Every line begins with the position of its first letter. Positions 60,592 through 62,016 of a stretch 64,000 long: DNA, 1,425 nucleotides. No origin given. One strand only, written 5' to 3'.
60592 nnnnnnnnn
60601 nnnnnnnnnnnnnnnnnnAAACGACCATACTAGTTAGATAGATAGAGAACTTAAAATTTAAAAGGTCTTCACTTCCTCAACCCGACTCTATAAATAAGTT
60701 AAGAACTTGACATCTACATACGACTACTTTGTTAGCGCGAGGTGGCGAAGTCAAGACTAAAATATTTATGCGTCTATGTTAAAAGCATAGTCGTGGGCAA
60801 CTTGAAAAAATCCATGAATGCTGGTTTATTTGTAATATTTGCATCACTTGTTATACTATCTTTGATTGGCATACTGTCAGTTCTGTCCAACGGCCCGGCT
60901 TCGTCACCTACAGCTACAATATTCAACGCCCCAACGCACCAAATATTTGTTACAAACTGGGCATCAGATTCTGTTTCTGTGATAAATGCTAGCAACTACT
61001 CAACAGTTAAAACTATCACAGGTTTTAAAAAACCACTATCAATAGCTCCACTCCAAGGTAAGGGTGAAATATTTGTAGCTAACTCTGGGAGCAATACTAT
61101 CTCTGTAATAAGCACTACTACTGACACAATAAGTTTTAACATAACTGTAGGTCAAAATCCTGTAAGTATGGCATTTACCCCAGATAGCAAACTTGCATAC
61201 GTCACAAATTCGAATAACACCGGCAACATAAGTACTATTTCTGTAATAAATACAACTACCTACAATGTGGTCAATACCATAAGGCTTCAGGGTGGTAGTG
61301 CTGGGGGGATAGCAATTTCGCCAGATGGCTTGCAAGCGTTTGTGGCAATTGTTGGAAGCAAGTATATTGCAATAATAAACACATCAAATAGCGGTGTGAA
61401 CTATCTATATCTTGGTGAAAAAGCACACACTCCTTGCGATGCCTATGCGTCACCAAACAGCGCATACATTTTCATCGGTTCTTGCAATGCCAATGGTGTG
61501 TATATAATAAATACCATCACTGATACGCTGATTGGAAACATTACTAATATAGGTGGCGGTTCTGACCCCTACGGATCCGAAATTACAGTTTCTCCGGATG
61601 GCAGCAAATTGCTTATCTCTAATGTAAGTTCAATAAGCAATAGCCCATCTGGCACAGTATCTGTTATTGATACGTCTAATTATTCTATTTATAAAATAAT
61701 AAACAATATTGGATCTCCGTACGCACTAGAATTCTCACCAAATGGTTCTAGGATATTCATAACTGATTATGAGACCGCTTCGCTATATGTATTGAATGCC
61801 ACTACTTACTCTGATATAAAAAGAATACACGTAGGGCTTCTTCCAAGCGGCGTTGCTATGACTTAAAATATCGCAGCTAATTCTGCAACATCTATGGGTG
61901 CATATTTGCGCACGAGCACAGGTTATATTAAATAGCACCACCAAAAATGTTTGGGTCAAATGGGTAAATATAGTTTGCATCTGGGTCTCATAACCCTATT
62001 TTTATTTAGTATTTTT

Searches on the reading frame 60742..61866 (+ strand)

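Call 34: search_protein_families(library=pfam, proteins=[window:60742-61866:+], max_evalue=0.001)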
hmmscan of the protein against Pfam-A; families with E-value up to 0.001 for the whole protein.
window:60742-61866:+ (374 aa): 7 families
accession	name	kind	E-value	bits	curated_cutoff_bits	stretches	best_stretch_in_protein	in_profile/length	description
PF21783.3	YNCE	-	1.4e-11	44.8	27.1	1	56-371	32-331/339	YNCE-like beta-propeller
PF25174.1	Beta-prop_THOC3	-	2.9e-10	40.1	305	1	59-151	176-268/272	THOC3 beta-propeller domain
PF23414.1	Beta-prop_EML_2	-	1.1e-05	25.4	90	0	63-160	7-104/266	Echinoderm microtubule-associated protein second beta-propeller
PF08450.18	SGL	-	1.2e-05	25.5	26.3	0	280-353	90-163/246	SMP-30/Gluconolactonase/LRE-like region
PF02239.22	Cytochrom_D1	-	3.8e-05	22.8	25.5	0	300-370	289-361/368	Cytochrome D1 heme domain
PF10282.15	Lactonase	-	9.2e-05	22.2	21.7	0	120-218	15-119/344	Lactonase, 7-bladed beta-propeller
PF24817.1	WD40_WDHD1_1st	-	0.00039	20.1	109.9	0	66-264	56-257/291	WDHD1 first WD40 domain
